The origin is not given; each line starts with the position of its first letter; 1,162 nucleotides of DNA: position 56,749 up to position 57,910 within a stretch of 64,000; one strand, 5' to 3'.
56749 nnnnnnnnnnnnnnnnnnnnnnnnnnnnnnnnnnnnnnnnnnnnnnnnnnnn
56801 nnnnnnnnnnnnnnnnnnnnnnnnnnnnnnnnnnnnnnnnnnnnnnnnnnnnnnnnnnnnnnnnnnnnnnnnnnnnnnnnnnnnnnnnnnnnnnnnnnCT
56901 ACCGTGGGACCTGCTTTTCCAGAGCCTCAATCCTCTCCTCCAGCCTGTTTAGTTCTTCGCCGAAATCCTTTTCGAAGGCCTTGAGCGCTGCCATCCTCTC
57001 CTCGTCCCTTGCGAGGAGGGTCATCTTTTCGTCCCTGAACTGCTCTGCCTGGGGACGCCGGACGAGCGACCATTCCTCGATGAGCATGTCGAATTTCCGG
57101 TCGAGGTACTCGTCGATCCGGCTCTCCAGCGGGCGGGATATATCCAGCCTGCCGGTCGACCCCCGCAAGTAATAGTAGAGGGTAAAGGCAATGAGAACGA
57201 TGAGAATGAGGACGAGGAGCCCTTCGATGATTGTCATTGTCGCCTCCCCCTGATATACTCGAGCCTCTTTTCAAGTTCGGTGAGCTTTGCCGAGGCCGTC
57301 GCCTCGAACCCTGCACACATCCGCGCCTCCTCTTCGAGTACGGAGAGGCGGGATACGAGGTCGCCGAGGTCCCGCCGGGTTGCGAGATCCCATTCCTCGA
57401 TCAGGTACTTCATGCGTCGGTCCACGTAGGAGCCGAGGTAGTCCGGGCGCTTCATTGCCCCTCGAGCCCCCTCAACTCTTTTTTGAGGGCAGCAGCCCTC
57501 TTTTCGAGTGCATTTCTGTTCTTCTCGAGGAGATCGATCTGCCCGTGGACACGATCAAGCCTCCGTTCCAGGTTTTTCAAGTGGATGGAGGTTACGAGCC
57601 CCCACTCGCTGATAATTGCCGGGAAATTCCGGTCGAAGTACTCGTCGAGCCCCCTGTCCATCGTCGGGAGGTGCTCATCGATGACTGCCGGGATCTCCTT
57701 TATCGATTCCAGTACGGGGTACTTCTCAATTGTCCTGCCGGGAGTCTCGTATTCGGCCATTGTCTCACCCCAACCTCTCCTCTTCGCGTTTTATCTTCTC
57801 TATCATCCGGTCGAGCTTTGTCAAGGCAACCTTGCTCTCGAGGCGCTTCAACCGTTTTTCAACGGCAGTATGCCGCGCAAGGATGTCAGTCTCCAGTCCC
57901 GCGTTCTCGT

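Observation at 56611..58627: Six-gene, translationally coupled operon of small coiled-coil / TM / zinc-ribbon proteins headed by a stand-alone Cdc48-N-like domain: best candidate for an undescribed system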

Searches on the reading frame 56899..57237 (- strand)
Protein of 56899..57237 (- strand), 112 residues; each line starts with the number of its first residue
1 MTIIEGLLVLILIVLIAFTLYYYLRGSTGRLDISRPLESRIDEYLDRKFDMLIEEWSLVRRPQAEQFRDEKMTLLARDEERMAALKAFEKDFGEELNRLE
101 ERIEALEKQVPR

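Call 3: search_protein_families(library=pfam, proteins=[window:56899-57237:-], max_evalue=1)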
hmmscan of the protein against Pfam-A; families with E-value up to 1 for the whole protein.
window:56899-57237:- (112 aa): 4 families
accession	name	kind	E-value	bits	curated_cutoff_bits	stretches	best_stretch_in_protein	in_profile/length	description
PF25667.1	ASFV_P17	-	0.23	12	27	1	2-37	39-74/117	African swine fever virus minor capsid protein p17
PF00170.26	bZIP_1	-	0.26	11.9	27.6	1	64-110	17-63/64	bZIP transcription factor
PF14615.11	Rsa3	-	0.56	10.3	27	0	42-77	3-36/46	Ribosome-assembly protein 3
PF06667.17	PspB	-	0.67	10.5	25.6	0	93-108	47-62/73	Phage shock protein B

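Call 4: search_protein_families(library=ncbifam, proteins=[window:56899-57237:-], max_evalue=1)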
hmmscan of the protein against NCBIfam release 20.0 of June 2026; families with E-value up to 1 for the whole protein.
window:56899-57237:- (112 aa): 1 family
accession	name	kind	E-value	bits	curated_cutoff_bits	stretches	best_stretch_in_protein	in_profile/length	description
NF033921.0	por_somb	subfamily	0.11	11.2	100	1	79-110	74-105/485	iron uptake porin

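Call 29: search_solved_structures(query=A5, max_evalue=5)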
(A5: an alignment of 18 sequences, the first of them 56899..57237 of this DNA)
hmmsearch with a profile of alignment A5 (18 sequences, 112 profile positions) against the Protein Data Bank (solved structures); distinct sequences matched with E-value up to 5: 26.
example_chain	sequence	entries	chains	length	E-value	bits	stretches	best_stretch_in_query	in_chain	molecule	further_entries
9tlt_A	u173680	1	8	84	0.0078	19.6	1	72-108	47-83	Sc-apCC-2-KLHL20-4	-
1m6u_A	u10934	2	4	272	0.16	15.3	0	40-85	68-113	Ndt80 protein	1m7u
5vpa_B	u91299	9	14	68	0.2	15.1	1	58-110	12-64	Transcription factor jun-D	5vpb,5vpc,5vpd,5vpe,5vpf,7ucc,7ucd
1mn4_A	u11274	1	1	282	0.27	14.6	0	39-84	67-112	NDT80 PROTEIN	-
1fos_F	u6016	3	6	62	0.28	14.6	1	60-110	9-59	C-JUN PROTO-ONCOGENE PROTEIN | PROTO-ONCOGENE C-JUN | Viral jun transforming protein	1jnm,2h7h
1t2k_C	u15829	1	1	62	0.32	14.4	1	60-110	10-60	Transcription factor AP-1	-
5t01_A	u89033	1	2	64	0.33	14.4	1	59-110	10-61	Transcription factor AP-1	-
1s9k_E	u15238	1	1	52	0.35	14.3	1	60-104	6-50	Transcription factor AP-1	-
1mnn_A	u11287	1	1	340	0.4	14.1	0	40-84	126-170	NDT80 protein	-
2etw_A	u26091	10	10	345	0.43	14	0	40-84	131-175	NDT80 protein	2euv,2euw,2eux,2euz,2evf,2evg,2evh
2w6a_A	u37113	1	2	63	0.46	13.9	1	71-110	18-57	ARF GTPASE-ACTIVATING PROTEIN GIT1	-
6egl_A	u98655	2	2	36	0.56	13.6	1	79-108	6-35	Apo-(GRAND CoilSerL12(DLE)L16C)3 | Apo-(GRAND CoilSerL16CL19(DLE))3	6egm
9tls_A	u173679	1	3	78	0.56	13.6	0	80-110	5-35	Sc-apCC-2-KLHL20-3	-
6egn_A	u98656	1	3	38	0.57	13.6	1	79-108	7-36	Hg(II)(GRAND CoilSerL16CL19(DLE))3-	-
1a02_J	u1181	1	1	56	0.84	13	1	60-104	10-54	AP-1 FRAGMENT JUN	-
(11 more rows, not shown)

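Call 32: find_homologous_proteins(query=A5, max_evalue=0.01)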
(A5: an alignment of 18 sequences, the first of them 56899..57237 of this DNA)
Query A5 (18 sequences) (112 aa, profile of the alignment): 677 proteins with E <= 0.01 among 6190 candidates; the best 120 are listed.
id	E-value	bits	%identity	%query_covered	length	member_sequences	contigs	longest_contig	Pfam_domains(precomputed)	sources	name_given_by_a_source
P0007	1.9e-51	191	48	81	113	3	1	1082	-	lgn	-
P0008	5.9e-51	189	49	98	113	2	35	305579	-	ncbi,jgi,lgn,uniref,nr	ncbi:hypothetical protein [Methanogenium cariaci]|jgi:hypothetical protein|uniref:hypothetical prote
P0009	2.5e-50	187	46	83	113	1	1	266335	-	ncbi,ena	-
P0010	2.5e-50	187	51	85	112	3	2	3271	-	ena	-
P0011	3.3e-50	187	65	100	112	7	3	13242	-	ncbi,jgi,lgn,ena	-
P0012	3.5e-50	187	48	98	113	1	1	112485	-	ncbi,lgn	-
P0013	5.3e-50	186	100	100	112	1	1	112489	-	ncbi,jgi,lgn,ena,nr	ncbi:MAG: hypothetical protein NQU46_05585 [Methanolinea sp.]|nr:hypothetical protein [Methanolinea 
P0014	6.5e-50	186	54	80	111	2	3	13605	-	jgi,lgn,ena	-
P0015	7.4e-50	186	92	100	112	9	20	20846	-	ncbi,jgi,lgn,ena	-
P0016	7.9e-50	186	49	97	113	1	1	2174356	-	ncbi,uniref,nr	ncbi:hypothetical protein L0665_03450 [Methanogenium marinum]|uniref:Uncharacterized protein n=1 Tax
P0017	8.3e-50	185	85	98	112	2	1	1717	-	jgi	-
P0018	9.1e-50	185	67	82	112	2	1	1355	-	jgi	-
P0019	1.1e-49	185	48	98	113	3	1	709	-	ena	-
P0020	2.3e-49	184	48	98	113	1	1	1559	-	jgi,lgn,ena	-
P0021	2.5e-49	184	47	98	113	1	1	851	-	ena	-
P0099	1.4e-42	162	51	80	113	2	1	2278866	-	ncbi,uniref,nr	ncbi:hypothetical protein AZH53_00415 [Methanomicrobiaceae archaeon CYW5]|uniref:hypothetical protei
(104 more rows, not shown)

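Call 37: search_protein_families(library=pfam, alignment_id=A5, max_evalue=1)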
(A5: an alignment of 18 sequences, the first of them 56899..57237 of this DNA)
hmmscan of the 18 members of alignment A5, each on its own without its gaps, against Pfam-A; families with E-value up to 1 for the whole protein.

A. member 1, window:56899-57237:- (112 aa): 4 families
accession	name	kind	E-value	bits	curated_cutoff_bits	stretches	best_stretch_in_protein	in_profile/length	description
PF25667.1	ASFV_P17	-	0.23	12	27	1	2-37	39-74/117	African swine fever virus minor capsid protein p17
PF00170.26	bZIP_1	-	0.26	11.9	27.6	1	64-110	17-63/64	bZIP transcription factor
PF14615.11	Rsa3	-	0.56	10.3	27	0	42-77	3-36/46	Ribosome-assembly protein 3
PF06667.17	PspB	-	0.67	10.5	25.6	0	93-108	47-62/73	Phage shock protein B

B. families by the number of members that match (of 18 scanned): 33 families (the first 25 are shown)
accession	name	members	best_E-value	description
PF25667.1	ASFV_P17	10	0.029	African swine fever virus minor capsid protein p17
PF06667.17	PspB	8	0.0017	Phage shock protein B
PF11460.13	DUF3007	8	0.0035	Protein of unknown function (DUF3007)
PF17382.7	Ycf70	5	0.029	Uncharacterized Ycf70-like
PF06480.20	FtsH_ext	5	0.095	FtsH Extracellular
PF23991.1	DUF7310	4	0.096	Coiled-coil region of unknown function (DUF7310)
PF05961.16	Chordopox_A13L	3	0.0028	Chordopoxvirus A13L protein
PF11120.13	CBP_BcsF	3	0.022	Cellulose biosynthesis protein BcsF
PF05814.16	Ac76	3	0.025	Orf76 (Ac76)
PF00170.26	bZIP_1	3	0.029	bZIP transcription factor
PF12669.12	FeoB_associated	3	0.48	FeoB-associated Cys-rich membrane protein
PF11337.13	DUF3139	2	0.012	Protein of unknown function (DUF3139)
PF20386.3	DUF6681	2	0.049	Family of unknown function (DUF6681)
PF05545.16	FixQ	2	0.071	Cbb3-type cytochrome oxidase component FixQ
PF16000.10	CARMIL_C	2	0.071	CARMIL C-terminus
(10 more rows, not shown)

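Call 78: predict_structure(alignment_id=A9)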
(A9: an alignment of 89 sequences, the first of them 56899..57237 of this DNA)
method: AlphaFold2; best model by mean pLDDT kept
length: 112 residues; sequences in the alignment: 89
mean_pLDDT: 76.5   pTM: 0.35
mean pLDDT of the five models: 76.5, 76.3, 75.2, 75.1, 74.0
residues with pLDDT >= 90: 11; 70-90: 68; 50-70: 27; < 50: 6
segments of 3 or more residues with pLDDT < 50: 30-32
pLDDT, mean of each block of 10 residues (from residue 1): 87 91 64 54 78 70 70 80 87 88 80 48
secondary structure, 60 per line:
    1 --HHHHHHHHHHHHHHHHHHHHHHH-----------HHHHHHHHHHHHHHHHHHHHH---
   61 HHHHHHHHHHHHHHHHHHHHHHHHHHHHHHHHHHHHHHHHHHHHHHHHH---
elements in order: H3-25 H37-57 H61-109

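Call 84: fold_search(model_id=the predicted structure, library=pdb)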
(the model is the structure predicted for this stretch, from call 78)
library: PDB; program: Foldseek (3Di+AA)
matches with E <= 10: 1; with E <= 0.001: 0
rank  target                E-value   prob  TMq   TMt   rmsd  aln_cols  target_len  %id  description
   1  22oz_F                9.8e+00  0.06  0.27  0.21   3.9        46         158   20  Structural insights into HpaR-mediated recognition of hrpX and hrpG in Xanthomonas campestris pv. campestris (released 2026-03-11)

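Call 90: search_protein_families(library=padloc, proteins=[window:56899-57237:-], max_evalue=0.01)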
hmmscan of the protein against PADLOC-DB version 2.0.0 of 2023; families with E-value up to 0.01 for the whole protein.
window:56899-57237:- (112 aa): 0 families

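Call 91: search_protein_families(library=phrogs, proteins=[window:56899-57237:-], max_evalue=0.01)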
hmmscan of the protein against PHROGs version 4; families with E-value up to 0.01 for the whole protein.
window:56899-57237:- (112 aa): 1 family
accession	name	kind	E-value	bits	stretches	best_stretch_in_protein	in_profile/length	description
phrog_3899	-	unknown function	0.00048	21.3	0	8-79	16-87/107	-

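Call 107: find_encoding_contigs(protein=P0016, flank=9000, max_places=1)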
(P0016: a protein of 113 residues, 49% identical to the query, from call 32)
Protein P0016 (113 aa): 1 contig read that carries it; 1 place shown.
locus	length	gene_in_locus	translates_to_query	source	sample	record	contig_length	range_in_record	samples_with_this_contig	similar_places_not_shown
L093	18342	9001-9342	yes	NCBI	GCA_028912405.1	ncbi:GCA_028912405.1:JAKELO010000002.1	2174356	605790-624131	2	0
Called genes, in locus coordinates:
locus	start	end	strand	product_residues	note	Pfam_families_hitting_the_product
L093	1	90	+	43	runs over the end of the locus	-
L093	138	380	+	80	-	PF17253:DUF5320 (faint)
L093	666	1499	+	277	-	PF03306:AAL_decarboxy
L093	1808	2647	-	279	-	PF00924:MS_channel_2nd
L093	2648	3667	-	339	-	-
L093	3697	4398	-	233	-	PF03009:GDPD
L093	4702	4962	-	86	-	PF13893:RRM_5 (weak), PF16842:RRM_occluded (weak), PF00076:RRM_1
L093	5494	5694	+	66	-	-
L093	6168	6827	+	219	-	PF05148:Methyltransf_8 (weak), PF13489:Methyltransf_23 (weak), PF01209:Ubie_methyltran, PF13847:Methyltransf_31, PF08241:Methyltransf_11, PF08242:Methyltransf_12, PF13649:Methyltransf_25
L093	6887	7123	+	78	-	-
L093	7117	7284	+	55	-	-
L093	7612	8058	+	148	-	PF02359:CDC48_N (faint)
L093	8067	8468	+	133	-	-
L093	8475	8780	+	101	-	-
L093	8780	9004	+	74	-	-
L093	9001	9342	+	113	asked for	-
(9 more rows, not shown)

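Call 108: find_encoding_contigs(protein=P0099, flank=9000, max_places=1)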
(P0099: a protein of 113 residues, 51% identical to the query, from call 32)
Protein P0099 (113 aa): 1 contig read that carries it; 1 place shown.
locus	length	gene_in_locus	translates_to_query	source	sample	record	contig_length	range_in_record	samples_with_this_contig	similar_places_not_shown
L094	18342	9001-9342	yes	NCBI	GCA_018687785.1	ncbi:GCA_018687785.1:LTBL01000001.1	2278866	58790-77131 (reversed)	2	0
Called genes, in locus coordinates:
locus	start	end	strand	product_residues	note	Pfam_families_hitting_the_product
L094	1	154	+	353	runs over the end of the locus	PF00226:DnaJ, PF01556:DnaJ_C, PF00684:DnaJ_CXXCXGXG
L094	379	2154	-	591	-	PF00939:Na_sulph_symp (weak), PF03600:CitMHS, PF02080:TrkA_C, PF00939:Na_sulph_symp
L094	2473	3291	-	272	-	PF00005:ABC_tran, PF13304:AAA_21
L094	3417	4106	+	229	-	PF01177:Asp_Glu_race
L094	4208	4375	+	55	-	-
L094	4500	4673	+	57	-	-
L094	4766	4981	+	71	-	-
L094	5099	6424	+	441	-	PF00999:Na_H_Exchanger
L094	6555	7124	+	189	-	-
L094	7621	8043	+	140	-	PF02359:CDC48_N (faint)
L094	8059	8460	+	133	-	-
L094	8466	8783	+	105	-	-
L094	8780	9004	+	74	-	-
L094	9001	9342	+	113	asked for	-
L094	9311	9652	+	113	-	PF14445:Prok-RING_2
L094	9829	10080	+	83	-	PF04457:MJ1316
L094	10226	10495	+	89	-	PF00076:RRM_1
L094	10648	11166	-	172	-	PF12724:Flavodoxin_5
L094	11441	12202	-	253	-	-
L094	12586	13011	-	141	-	PF01592:NifU_N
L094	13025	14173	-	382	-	PF00266:Aminotran_5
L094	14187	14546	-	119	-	PF02635:DsrE, PF13686:DrsE_2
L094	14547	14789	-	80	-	PF01206:TusA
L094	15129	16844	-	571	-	PF00989:PAS (weak), PF08448:PAS_4 (weak), PF13188:PAS_8 (weak), PF13426:PAS_9, PF02518:HATPase_c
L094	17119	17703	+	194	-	PF00440:TetR_N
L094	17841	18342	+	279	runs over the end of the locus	PF01040:UbiA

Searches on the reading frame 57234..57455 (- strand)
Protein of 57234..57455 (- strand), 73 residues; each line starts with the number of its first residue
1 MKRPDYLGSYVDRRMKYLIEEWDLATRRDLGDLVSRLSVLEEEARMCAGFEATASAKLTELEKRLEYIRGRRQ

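Call 3: search_protein_families(library=pfam, proteins=[window:57234-57455:-], max_evalue=1)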
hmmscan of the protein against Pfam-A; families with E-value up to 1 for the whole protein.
window:57234-57455:- (73 aa): 0 families

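Call 4: search_protein_families(library=ncbifam, proteins=[window:57234-57455:-], max_evalue=1)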
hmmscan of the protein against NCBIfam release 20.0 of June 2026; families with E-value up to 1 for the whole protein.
window:57234-57455:- (73 aa): 0 families

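Call 35: search_protein_families(library=pfam, alignment_id=A4, max_evalue=1)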
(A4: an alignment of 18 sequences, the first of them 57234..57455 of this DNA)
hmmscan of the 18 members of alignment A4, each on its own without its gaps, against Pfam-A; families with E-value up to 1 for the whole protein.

A. member 1, window:57234-57455:- (73 aa): 0 families

B. families by the number of members that match (of 18 scanned): 21 families
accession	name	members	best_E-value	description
PF05597.16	Phasin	6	0.0078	Poly(hydroxyalcanoate) granule associated protein (phasin)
PF12008.13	EcoR124_C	4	0.0096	Type I restriction and modification enzyme - subunit R C terminal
PF04799.18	Fzo_mitofusin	3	0.025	fzo-like conserved region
PF13887.11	MYRF_ICA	3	0.35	Myelin regulatory factor ICA domain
PF10779.14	XhlA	2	0.00012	Haemolysin XhlA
PF09278.17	MerR-DNA-bind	2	0.014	MerR, DNA binding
PF25014.1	NET2A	2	0.075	NET2A-like domain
PF14523.12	Syntaxin_2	1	0.0025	Syntaxin-like protein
PF13863.11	DUF4200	1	0.0028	Domain of unknown function (DUF4200)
PF08614.16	ATG16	1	0.0031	Autophagy protein 16 (ATG16)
PF23174.1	bHLH_ILI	1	0.0064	ILI bHLH domain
PF16326.10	ABC_tran_CTD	1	0.017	ABC transporter C-terminal domain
PF04102.17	SlyX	1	0.02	SlyX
PF12086.13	DUF3563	1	0.023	Protein of unknown function (DUF3563)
PF17060.10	MPS2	1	0.047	Monopolar spindle protein 2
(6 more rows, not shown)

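Call 90: search_protein_families(library=padloc, proteins=[window:57234-57455:-], max_evalue=0.01)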
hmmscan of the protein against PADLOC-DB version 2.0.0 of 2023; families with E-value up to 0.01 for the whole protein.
window:57234-57455:- (73 aa): 0 families

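Call 91: search_protein_families(library=phrogs, proteins=[window:57234-57455:-], max_evalue=0.01)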
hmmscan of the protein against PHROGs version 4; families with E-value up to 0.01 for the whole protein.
window:57234-57455:- (73 aa): 0 families

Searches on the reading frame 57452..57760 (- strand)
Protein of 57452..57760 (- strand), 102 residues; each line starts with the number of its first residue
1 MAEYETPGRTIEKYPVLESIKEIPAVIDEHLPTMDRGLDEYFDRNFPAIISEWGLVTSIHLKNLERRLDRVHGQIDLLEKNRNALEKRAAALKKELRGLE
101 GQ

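Call 3: search_protein_families(library=pfam, proteins=[window:57452-57760:-], max_evalue=1)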
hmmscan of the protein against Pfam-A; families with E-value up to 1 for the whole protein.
window:57452-57760:- (102 aa): 5 families
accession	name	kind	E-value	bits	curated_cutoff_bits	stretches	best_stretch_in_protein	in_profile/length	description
PF04977.20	DivIC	-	0.01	16.1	28.9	1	54-99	5-50/80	Septum formation initiator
PF01920.25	Prefoldin_2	-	0.05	14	27.6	1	62-99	65-102/106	Prefoldin subunit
PF06479.17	Ribonuc_2-5A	-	0.096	13.3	23.3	1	20-53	76-109/127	Ribonuclease 2-5A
PF10779.14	XhlA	-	0.13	12.9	34.7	1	64-100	2-38/67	Haemolysin XhlA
PF13758.11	Prefoldin_3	-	0.14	12.7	23.4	1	63-88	72-97/99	Prefoldin subunit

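Call 4: search_protein_families(library=ncbifam, proteins=[window:57452-57760:-], max_evalue=1)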
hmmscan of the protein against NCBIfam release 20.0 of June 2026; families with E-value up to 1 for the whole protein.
window:57452-57760:- (102 aa): 2 families
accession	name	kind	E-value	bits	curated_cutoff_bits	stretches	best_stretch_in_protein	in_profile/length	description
NF048001.1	GTP_morpho_1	equivalog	0.076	12.8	50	1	54-80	19-45/70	GTA head formation protein, RCAP_rcc01685 family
NF041120.1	RqcH_arch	equivalog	0.13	11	400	1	25-95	249-321/645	ribosome rescue protein RqcH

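Call 34: search_protein_families(library=pfam, alignment_id=A3, max_evalue=1)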
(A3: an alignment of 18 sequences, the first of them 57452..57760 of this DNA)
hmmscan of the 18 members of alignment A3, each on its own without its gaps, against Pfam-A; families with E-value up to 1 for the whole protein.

A. member 1, window:57452-57760:- (102 aa): 5 families
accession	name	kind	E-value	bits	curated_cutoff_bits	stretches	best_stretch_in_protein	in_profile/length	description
PF04977.20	DivIC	-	0.01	16.1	28.9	1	54-99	5-50/80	Septum formation initiator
PF01920.25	Prefoldin_2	-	0.05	14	27.6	1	62-99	65-102/106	Prefoldin subunit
PF06479.17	Ribonuc_2-5A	-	0.096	13.3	23.3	1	20-53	76-109/127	Ribonuclease 2-5A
PF10779.14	XhlA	-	0.13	12.9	34.7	1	64-100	2-38/67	Haemolysin XhlA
PF13758.11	Prefoldin_3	-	0.14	12.7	23.4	1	63-88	72-97/99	Prefoldin subunit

B. families by the number of members that match (of 18 scanned): 54 families (the first 25 are shown)
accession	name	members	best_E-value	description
PF10779.14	XhlA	15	0.0005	Haemolysin XhlA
PF05597.16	Phasin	9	1.4e-05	Poly(hydroxyalcanoate) granule associated protein (phasin)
PF23991.1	DUF7310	9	0.0025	Coiled-coil region of unknown function (DUF7310)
PF04977.20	DivIC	8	0.0003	Septum formation initiator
PF10046.14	BLOC1_2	8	0.0018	Biogenesis of lysosome-related organelles complex-1 subunit 2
PF05377.16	FlaC_arch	8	0.0081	Flagella accessory protein C (FlaC)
PF08946.15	Osmo_CC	6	0.0085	Osmosensory transporter coiled coil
PF01920.25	Prefoldin_2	6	0.015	Prefoldin subunit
PF24423.1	OVT1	6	0.022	Major antigen, helical domain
PF19220.6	Rod_CreS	5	0.00077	Crescentin, rod domain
PF06479.17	Ribonuc_2-5A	5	0.03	Ribonuclease 2-5A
PF14257.11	DUF4349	4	0.002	Domain of unknown function (DUF4349)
PF01105.29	EMP24_GP25L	4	0.037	emp24/gp25L/p24 family/GOLD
PF00992.25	Troponin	3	0.0013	Troponin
PF04912.19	Dynamitin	3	0.0053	Dynamitin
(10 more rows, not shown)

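Call 90: search_protein_families(library=padloc, proteins=[window:57452-57760:-], max_evalue=0.01)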
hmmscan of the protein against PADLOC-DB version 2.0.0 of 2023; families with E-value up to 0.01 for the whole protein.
window:57452-57760:- (102 aa): 0 families

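Call 91: search_protein_families(library=phrogs, proteins=[window:57452-57760:-], max_evalue=0.01)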
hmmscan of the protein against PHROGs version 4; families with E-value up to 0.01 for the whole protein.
window:57452-57760:- (102 aa): 0 families

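Call 100: search_solved_structures(query=A3, max_evalue=1)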
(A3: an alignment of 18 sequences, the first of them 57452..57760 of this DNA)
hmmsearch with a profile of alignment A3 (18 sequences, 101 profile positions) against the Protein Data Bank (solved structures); distinct sequences matched with E-value up to 1: 60.
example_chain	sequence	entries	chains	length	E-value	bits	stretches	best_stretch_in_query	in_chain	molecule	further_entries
9tlt_A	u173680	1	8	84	0.00027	24.1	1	51-99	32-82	Sc-apCC-2-KLHL20-4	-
9tln_A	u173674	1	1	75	0.00033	23.8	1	73-99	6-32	Sc-apCC-2-BCL-xL-2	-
4c7n_B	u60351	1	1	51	0.00074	22.7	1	59-97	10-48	SYNTHETIC ALPHA-HELIX, IM10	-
9tls_A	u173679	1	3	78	0.0026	21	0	72-99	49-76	Sc-apCC-2-KLHL20-3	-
6gaj_A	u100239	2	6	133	0.0095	19.2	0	19-98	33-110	Outer capsid protein sigma-1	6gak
9tlv_A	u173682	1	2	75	0.014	18.6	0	73-100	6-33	Sc-apCC-2-MCL-1-3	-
1t3j_A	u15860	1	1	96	0.029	17.6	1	58-98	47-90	mitofusin 1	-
7n2y_A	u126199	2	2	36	0.04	17.1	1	61-92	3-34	Apo-(GRAND CoilSerL16CL23C)3 | Pb(II)2-(GRAND CoilSerL16CL23C)3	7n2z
6gao_A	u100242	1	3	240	0.041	17.1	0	59-98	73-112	Outer capsid protein sigma-1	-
6egn_A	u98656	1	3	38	0.049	16.9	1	61-92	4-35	Hg(II)(GRAND CoilSerL16CL19(DLE))3-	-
5kb0_A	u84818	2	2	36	0.051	16.8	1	61-92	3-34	Pb(II)Zn(II)(GRAND Coil Ser-L16CL30H)3+ | Hg(II)Zn(II)(GRAND Coil Ser-L16CL30H)3+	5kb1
2l5g_B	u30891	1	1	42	0.054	16.7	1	59-89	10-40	Putative uncharacterized protein NCOR2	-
6egl_A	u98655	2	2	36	0.059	16.6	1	61-92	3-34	Apo-(GRAND CoilSerL12(DLE)L16C)3 | Apo-(GRAND CoilSerL16CL19(DLE))3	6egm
6zsh_A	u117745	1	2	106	0.061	16.6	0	69-98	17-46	EH domain-binding protein 1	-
9tqb_H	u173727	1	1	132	0.071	16.4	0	31-68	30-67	Biogenesis of lysosome-related organelles complex 1 subunit 2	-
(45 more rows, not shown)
